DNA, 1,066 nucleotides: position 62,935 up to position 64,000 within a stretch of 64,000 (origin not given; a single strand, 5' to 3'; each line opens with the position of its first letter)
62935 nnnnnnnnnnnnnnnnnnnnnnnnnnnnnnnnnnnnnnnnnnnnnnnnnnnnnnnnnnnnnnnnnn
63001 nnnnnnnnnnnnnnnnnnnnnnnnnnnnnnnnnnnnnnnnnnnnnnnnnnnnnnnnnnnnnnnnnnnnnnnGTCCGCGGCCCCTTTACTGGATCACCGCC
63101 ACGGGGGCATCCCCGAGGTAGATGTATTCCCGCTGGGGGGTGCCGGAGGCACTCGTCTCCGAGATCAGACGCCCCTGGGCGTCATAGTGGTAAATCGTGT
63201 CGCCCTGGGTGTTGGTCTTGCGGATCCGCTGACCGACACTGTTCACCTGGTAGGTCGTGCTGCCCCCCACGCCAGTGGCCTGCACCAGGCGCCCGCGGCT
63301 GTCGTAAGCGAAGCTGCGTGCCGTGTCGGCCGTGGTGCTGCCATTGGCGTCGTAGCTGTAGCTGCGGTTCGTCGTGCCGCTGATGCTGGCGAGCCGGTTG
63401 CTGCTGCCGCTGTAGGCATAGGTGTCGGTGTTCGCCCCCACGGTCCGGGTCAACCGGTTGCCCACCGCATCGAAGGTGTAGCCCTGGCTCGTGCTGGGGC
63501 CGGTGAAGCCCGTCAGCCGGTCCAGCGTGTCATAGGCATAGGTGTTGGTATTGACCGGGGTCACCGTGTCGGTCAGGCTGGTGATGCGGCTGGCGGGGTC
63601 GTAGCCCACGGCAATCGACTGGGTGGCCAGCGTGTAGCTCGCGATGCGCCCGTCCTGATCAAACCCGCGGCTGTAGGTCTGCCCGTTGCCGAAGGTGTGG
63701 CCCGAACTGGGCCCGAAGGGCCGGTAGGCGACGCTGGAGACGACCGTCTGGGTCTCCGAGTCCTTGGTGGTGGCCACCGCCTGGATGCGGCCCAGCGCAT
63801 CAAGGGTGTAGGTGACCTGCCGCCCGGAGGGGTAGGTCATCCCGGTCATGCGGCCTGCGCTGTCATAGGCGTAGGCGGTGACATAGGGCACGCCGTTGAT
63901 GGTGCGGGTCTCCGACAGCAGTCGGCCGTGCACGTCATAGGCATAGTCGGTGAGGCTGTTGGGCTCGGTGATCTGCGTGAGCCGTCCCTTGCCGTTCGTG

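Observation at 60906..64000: Rhs toxin split at the shell/plug junction, with the plug-toxin on a separate Sec-exported lectin-repeat protein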

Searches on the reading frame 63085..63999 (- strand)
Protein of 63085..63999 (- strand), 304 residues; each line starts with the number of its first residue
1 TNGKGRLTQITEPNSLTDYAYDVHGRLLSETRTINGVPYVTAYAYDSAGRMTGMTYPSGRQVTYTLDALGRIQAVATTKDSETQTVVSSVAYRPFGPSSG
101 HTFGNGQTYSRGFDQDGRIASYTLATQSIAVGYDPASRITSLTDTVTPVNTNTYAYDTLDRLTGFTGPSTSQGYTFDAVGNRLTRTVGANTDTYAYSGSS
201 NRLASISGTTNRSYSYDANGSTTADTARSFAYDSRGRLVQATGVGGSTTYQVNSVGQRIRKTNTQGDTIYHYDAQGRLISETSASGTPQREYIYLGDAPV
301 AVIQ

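Call 3: search_protein_families(library=pfam, proteins=[window:63085-63999:-], max_evalue=0.01)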
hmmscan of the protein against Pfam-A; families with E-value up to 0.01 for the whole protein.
window:63085-63999:- (304 aa): 1 family
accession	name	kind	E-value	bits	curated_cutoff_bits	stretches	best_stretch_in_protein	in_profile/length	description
PF05593.20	RHS_repeat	-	6e-34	116.2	22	4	45-78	1-33/38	RHS Repeat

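Call 4: search_protein_families(library=ncbifam, proteins=[window:63085-63999:-], max_evalue=0.01)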
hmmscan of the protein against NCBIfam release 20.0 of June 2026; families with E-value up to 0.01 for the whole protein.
window:63085-63999:- (304 aa): 1 family
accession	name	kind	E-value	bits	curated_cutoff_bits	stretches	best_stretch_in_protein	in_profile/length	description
TIGR01643.1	YD_repeat_2x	repeat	1.8e-23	82.1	15.8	4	45-85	1-41/42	YD repeat-containing protein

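Call 27: search_solved_structures(query=window:63088-63999:-, max_evalue=0.001, show_alignments=2)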
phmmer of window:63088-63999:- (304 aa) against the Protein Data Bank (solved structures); distinct sequences matched with E-value up to 0.001: 13.
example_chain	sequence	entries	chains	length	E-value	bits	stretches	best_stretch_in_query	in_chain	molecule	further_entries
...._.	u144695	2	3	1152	1e-21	80.9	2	5-297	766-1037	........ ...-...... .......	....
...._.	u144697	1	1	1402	3.2e-21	79.3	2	5-297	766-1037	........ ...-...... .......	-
8uxt_A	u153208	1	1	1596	9.2e-17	64.6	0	43-303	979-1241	Tse15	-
8uy4_A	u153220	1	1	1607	9.5e-17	64.6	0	43-303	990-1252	Tse15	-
8qjb_A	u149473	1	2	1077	2.1e-13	53.6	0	2-287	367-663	T6SS-associated Rhs core domain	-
8qjd_A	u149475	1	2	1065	2.3e-13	53.5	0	2-287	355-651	Salmonella bongori Rhs core domain (residues 360-1420)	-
8qjc_A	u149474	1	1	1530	3.7e-12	49.6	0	15-79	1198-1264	T6SS-associated Rhs core and toxin domain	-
7pq5_L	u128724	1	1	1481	8.9e-12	48.3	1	4-292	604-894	Tre23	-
8qja_A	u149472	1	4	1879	1.5e-11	47.6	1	11-262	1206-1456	Putative type VI secretion system YD repeat-containing Rhs element Vgr protein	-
9ifo_A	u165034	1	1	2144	2.3e-11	47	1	132-283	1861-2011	Teneurin-Like Protein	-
9pt5_A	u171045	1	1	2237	3.6e-11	46.3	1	114-283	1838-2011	Teneurin-like protein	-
8cp6_B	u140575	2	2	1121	6e-10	42.3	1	130-281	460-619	Toxin protein Tse5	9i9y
7q97_A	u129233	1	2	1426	7.3e-10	42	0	17-257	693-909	Rhs family protein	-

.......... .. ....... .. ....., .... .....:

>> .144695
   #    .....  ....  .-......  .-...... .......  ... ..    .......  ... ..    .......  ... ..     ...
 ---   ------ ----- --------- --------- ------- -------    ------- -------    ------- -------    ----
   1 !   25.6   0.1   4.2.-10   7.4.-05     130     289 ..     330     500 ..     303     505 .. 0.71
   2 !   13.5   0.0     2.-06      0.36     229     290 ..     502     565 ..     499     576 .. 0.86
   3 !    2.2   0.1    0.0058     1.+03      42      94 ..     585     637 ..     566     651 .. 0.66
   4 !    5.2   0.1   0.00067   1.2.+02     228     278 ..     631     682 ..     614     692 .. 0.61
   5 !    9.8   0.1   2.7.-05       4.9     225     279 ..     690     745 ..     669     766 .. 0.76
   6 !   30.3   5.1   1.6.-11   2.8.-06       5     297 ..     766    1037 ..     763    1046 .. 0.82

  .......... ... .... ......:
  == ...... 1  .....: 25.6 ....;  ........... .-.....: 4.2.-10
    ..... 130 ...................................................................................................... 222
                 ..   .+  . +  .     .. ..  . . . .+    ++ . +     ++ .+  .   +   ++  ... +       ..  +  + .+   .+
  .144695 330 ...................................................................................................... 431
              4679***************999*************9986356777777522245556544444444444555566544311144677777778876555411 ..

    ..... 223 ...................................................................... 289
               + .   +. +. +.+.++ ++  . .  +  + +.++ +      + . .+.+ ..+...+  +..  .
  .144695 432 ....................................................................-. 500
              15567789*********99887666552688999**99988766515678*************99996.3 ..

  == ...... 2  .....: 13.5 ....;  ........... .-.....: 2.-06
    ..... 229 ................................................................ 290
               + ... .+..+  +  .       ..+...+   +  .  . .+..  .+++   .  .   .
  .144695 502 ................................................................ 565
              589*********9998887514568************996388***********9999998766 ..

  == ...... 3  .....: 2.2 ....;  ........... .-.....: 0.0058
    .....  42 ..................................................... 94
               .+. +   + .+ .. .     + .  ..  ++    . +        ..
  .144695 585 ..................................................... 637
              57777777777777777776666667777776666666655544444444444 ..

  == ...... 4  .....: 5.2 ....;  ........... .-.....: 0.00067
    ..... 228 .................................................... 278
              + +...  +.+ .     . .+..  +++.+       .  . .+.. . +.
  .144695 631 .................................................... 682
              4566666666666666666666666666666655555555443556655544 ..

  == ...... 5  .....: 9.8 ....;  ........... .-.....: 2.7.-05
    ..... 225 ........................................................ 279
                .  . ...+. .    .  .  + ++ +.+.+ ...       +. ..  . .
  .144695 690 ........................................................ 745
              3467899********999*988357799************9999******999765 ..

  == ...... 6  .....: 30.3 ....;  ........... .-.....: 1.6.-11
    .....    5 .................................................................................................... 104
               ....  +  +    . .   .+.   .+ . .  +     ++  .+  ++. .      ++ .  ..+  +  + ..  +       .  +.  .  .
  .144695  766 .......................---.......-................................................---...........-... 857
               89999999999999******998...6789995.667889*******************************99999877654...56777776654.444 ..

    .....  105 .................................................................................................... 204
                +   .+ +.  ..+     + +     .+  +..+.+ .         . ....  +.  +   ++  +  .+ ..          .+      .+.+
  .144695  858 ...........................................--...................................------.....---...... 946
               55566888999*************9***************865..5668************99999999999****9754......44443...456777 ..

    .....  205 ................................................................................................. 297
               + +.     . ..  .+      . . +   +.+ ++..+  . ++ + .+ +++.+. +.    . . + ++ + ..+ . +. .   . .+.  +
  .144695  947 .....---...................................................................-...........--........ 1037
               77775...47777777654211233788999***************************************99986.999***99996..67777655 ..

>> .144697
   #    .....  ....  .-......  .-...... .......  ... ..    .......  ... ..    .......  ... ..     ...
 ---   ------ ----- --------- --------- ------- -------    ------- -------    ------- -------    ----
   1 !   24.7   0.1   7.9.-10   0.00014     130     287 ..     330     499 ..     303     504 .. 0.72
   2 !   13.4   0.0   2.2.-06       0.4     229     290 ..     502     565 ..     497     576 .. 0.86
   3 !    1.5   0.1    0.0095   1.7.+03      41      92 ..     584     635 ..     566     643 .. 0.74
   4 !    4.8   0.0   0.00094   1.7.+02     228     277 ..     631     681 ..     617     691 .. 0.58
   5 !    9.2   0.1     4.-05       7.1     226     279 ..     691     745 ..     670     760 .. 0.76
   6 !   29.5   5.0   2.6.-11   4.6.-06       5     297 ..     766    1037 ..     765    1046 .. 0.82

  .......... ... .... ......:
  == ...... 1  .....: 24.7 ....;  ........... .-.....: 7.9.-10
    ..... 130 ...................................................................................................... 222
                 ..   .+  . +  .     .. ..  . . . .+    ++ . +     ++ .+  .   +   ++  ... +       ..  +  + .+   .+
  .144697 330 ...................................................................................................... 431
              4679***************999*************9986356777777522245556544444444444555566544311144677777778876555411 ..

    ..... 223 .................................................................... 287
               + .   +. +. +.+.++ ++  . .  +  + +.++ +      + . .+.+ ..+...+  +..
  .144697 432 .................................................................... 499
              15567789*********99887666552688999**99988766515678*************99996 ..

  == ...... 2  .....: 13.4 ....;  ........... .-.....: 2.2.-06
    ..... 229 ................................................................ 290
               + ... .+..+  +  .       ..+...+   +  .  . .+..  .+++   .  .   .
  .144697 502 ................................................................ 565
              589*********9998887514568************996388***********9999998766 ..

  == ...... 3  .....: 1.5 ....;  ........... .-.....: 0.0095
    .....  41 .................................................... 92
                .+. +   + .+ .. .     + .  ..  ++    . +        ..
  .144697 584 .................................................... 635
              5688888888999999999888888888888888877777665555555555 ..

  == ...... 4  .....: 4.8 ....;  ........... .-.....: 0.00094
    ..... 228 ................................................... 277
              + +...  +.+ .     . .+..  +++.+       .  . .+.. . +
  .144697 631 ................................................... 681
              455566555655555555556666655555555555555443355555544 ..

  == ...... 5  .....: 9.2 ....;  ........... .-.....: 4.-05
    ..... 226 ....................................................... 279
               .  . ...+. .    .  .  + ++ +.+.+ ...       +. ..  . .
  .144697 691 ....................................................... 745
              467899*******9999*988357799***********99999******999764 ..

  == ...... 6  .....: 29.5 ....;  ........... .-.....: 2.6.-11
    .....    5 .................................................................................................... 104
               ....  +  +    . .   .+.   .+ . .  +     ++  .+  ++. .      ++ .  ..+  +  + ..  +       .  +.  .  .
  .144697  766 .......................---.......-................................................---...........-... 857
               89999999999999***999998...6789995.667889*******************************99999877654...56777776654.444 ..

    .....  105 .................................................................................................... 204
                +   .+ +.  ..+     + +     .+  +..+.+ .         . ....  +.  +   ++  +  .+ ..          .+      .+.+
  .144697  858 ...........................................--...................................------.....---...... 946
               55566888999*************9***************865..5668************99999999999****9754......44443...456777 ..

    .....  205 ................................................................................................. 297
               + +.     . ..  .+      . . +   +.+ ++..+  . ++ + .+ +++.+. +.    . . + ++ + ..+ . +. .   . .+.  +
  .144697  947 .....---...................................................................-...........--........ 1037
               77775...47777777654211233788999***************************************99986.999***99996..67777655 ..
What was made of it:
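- On Rhs / YD-repeat polymorphic toxin: It matches solved Rhs shells (call 27).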

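Call 43: find_homologous_proteins(query=window:63088-63999:-, max_evalue=1e-10)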
Query window:63088-63999:- (304 aa): 447 proteins with E <= 1e-10 among 3038 candidates; the best 120 are listed.
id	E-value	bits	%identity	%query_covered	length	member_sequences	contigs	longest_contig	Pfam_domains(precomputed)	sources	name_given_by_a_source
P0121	2.2e-132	459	85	84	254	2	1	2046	PF05593.20,PF25023.2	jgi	jgi:YD repeat-containing protein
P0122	2.1e-121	423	65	100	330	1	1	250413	PF05593.20,PF25023.2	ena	-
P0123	1.1e-119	417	59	100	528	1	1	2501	PF05593.20,PF25023.2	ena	-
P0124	4.2e-117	409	61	100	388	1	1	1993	PF05593.20,PF25023.2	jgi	jgi:YD repeat-containing protein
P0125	2.8e-108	380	58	99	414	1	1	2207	PF05593.20,PF25023.2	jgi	-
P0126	8.4e-108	378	57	100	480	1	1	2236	PF05593.20,PF25023.2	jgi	jgi:YD repeat-containing protein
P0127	1.3e-107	377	60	94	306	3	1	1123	PF05593.20,PF25023.2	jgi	jgi:YD repeat-containing protein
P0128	8.0e-107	375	68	84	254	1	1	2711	PF05593.20,PF25023.2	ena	-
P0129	1.3e-106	374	57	100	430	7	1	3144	PF05593.20,PF25023.2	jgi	jgi:YD repeat-containing protein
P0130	2.1e-105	370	57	100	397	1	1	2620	PF05593.20,PF25023.2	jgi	jgi:YD repeat-containing protein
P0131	4.7e-105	369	57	99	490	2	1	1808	PF05593.20,PF25023.2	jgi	jgi:YD repeat-containing protein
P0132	4.9e-105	369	57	100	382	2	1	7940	PF05593.20,PF25023.2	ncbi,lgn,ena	-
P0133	5.8e-105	369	59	99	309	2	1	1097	PF05593.20,PF25023.2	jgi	jgi:YD repeat-containing protein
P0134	9.6e-105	368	55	100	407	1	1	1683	PF05593.20,PF25023.2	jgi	jgi:YD repeat-containing protein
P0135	4.4e-104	366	55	100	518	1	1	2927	PF05593.20,PF25023.2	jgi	jgi:YD repeat-containing protein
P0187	2.5e-92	327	49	100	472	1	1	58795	PF05593.20,PF25023.2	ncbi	-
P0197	5.8e-91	323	48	100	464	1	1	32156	PF05593.20,PF25023.2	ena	-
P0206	1.6e-89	318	50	100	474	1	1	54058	PF05593.20,PF25023.2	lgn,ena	-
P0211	1.2e-88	315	47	100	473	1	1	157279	PF05593.20,PF25023.2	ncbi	ncbi:MAG: hypothetical protein V4582_07180 [Pseudomonadota bacterium]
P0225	2.3e-86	308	48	100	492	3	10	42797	PF05593.20,PF25023.2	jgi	jgi:YD repeat-containing protein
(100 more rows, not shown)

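Call 46: find_encoding_contigs(protein=P0211, flank=10000, max_places=2)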
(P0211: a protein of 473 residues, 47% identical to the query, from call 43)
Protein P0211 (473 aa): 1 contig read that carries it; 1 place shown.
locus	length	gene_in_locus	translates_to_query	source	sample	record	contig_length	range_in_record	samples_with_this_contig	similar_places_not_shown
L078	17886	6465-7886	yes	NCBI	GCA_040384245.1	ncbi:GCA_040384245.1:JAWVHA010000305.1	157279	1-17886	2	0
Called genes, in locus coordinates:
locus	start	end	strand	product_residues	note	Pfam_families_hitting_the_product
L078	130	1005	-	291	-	PF08668:HDOD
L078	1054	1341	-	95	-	-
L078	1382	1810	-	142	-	PF22381:Staph_reg_Sar_Rot (weak), PF01047:MarR, PF12802:MarR_2, PF13412:HTH_24 (weak), PF13463:HTH_27 (weak), PF13601:HTH_34 (faint)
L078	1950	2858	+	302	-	PF00892:EamA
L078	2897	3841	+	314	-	PF12833:HTH_18, PF00165:HTH_AraC (weak)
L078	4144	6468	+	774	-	PF20148:DUF6531 (weak), PF05593:RHS_repeat (weak), PF25023:TEN_YD-shell, PF05593:RHS_repeat (weak)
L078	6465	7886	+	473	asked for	PF25023:TEN_YD-shell (weak), PF05593:RHS_repeat, PF25023:TEN_YD-shell, PF05593:RHS_repeat, PF25023:TEN_YD-shell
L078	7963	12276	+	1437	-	PF00801:PKD (faint), PF08329:ChitinaseA_N (faint), PF14041:Lipoprotein_21 (faint), PF16640:Big_3_5 (faint), PF17957:Big_7, PF17957:Big_7, PF17957:Big_7, PF25023:TEN_YD-shell, +6 more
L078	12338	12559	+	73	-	-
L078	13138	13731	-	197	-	-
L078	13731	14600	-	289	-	PF15931:DUF4747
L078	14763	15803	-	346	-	PF01656:CbiA, PF13614:AAA_31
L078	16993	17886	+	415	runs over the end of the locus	PF00202:Aminotran_3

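Call 47: find_encoding_contigs(protein=P0206, flank=10000, max_places=2)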
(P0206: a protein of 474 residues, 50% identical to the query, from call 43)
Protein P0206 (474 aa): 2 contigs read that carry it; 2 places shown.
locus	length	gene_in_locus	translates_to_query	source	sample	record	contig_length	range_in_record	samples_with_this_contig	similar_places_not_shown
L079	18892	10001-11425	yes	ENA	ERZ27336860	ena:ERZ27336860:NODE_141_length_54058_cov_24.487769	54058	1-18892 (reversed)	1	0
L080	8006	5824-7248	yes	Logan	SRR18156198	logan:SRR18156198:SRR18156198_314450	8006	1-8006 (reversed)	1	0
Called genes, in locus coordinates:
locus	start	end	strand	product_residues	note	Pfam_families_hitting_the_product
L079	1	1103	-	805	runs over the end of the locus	PF07660:STN (faint), PF03958:Secretin_N, PF00263:Secretin, PF00963:Cohesin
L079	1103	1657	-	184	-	-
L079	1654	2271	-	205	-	-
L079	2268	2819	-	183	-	PF05137:PilN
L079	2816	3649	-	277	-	-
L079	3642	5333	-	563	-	PF25199:nSTAND_NTPase5 (faint), PF05157:MshEN, PF00437:T2SSE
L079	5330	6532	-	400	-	PF00482:T2SSF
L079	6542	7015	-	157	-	PF07963:N_methyl (weak), PF08334:T2SSG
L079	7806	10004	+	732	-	PF20148:DUF6531, PF25023:TEN_YD-shell, PF05593:RHS_repeat, PF25023:TEN_YD-shell, PF05593:RHS_repeat (weak)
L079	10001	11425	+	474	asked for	PF05593:RHS_repeat, PF25023:TEN_YD-shell, PF05593:RHS_repeat, PF25023:TEN_YD-shell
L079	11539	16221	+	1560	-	PF00801:PKD (faint), PF16640:Big_3_5, PF16640:Big_3_5, PF16640:Big_3_5, PF16640:Big_3_5, PF17957:Big_7, PF17957:Big_7, PF25023:TEN_YD-shell, +11 more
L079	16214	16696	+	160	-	PF08238:Sel1 (faint)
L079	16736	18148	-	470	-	PF01609:DDE_Tnp_1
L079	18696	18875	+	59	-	-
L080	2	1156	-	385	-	?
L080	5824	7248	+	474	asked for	PF05593:RHS_repeat, PF25023:TEN_YD-shell, PF05593:RHS_repeat, PF25023:TEN_YD-shell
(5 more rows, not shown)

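Call 71: find_encoding_contigs(protein=P0187, flank=10000, max_places=1)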
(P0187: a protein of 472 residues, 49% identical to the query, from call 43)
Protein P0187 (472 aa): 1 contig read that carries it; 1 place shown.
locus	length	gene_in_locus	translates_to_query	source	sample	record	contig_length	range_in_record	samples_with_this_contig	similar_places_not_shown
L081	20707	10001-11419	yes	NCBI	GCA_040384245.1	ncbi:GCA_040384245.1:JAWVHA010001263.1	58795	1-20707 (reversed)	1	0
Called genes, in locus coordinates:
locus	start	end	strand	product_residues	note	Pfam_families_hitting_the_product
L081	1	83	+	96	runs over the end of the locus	-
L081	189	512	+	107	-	PF00589:Phage_integrase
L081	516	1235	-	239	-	-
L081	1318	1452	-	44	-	-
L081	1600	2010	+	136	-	-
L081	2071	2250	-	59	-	-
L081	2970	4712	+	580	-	-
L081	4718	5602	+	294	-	-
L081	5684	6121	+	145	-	-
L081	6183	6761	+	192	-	-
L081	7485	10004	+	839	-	PF20148:DUF6531, PF25023:TEN_YD-shell, PF05593:RHS_repeat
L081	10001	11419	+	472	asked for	PF25023:TEN_YD-shell (weak), PF05593:RHS_repeat, PF25023:TEN_YD-shell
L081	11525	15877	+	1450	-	PF00801:PKD (faint), PF08329:ChitinaseA_N (faint), PF14041:Lipoprotein_21 (faint), PF16640:Big_3_5 (faint), PF17957:Big_7, PF18911:PKD_4 (faint), PF17957:Big_7, PF25023:TEN_YD-shell (weak), +6 more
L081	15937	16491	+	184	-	PF13371:TPR_9 (faint)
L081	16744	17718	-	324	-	-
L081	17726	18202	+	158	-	-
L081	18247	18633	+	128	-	-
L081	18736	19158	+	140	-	PF02661:Fic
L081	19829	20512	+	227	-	PF09641:DUF2026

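Call 72: find_encoding_contigs(protein=P0197, flank=10000, max_places=1)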
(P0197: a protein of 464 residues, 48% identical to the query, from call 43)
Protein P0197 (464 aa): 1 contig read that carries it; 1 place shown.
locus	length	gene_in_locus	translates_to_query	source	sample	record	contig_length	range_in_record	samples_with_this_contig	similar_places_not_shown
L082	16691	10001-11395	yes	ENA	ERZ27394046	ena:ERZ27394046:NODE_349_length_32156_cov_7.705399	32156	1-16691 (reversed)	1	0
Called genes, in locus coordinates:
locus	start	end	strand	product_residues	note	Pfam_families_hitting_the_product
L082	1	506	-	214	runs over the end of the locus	PF00625:Guanylate_kin, PF13671:AAA_33 (faint)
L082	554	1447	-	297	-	PF03755:YicC-like_N, PF08340:YicC-like_C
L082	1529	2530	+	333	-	PF00069:Pkinase, PF07714:PK_Tyr_Ser-Thr, PF03109:ABC1 (weak)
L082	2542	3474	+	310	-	PF13672:PP2C_2, PF00481:PP2C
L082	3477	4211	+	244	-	PF01138:RNase_PH, PF03725:RNase_PH_C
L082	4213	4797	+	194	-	PF01725:Ham1p_like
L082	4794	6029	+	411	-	PF04055:Radical_SAM, PF06969:HemN_C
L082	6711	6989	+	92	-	-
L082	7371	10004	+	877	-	PF20148:DUF6531 (weak), PF05593:RHS_repeat, PF25023:TEN_YD-shell, PF05593:RHS_repeat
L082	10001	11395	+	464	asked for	PF05593:RHS_repeat, PF25023:TEN_YD-shell, PF05593:RHS_repeat (weak), PF25023:TEN_YD-shell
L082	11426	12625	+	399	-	PF17957:Big_7, PF25023:TEN_YD-shell (weak)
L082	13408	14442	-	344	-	PF16793:RepB_primase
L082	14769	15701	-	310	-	PF27228:MTBMA_p00010_2nd (weak)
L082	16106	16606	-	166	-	-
